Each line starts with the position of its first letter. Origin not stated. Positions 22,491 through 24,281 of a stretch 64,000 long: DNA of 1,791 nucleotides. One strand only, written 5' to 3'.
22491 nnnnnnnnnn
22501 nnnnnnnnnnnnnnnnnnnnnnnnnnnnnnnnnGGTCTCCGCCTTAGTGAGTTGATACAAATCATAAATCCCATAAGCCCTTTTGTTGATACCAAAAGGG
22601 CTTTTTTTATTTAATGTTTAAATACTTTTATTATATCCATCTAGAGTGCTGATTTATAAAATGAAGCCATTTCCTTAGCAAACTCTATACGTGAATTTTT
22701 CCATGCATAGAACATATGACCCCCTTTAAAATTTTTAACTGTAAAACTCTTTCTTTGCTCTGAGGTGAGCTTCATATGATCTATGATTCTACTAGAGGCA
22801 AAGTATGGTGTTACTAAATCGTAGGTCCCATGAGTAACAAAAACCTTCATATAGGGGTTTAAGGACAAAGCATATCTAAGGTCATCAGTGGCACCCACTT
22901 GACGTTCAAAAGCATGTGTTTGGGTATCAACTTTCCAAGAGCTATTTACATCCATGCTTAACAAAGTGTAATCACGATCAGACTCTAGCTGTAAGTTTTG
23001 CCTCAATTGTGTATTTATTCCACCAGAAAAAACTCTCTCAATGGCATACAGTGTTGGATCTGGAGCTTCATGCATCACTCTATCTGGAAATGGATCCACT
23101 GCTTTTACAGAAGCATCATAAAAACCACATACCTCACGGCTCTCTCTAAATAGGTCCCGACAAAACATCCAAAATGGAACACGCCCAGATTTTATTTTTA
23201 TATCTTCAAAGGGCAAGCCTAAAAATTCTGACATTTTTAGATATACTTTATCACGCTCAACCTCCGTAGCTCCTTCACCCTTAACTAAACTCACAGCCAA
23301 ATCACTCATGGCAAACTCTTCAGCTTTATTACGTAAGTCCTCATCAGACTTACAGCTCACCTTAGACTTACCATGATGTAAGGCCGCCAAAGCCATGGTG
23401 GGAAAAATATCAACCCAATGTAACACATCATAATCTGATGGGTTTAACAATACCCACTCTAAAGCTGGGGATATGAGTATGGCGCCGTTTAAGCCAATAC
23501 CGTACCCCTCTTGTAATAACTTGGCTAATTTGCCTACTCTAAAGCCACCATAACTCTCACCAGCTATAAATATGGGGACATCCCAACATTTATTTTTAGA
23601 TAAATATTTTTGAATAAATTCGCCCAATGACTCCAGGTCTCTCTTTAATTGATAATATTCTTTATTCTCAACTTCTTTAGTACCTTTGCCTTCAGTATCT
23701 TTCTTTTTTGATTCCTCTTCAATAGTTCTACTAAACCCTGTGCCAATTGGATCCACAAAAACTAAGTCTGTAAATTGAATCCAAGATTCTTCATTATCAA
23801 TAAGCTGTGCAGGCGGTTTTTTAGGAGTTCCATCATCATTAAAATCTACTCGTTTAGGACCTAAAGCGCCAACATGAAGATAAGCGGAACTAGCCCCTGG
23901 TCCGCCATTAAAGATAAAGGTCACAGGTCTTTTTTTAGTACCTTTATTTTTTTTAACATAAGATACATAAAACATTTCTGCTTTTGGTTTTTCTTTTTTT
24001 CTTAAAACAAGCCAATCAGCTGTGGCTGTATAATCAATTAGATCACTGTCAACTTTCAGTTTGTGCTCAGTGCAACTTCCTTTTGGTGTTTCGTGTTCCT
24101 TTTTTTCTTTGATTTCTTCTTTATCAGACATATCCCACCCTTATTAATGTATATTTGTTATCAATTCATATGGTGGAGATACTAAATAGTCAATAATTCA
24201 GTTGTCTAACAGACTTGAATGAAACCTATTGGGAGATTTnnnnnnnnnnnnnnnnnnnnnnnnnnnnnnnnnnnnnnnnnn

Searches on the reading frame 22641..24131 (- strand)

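Call 73: search_protein_families(library=pfam, proteins=[window:22641-24131:-], max_evalue=0.00001)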
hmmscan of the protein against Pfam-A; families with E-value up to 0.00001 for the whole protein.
window:22641-24131:- (496 aa): 1 family
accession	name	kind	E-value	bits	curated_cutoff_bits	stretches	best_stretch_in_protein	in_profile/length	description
PF00450.28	Peptidase_S10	-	7.3e-25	88.6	21.9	1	45-462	18-369/420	Serine carboxypeptidase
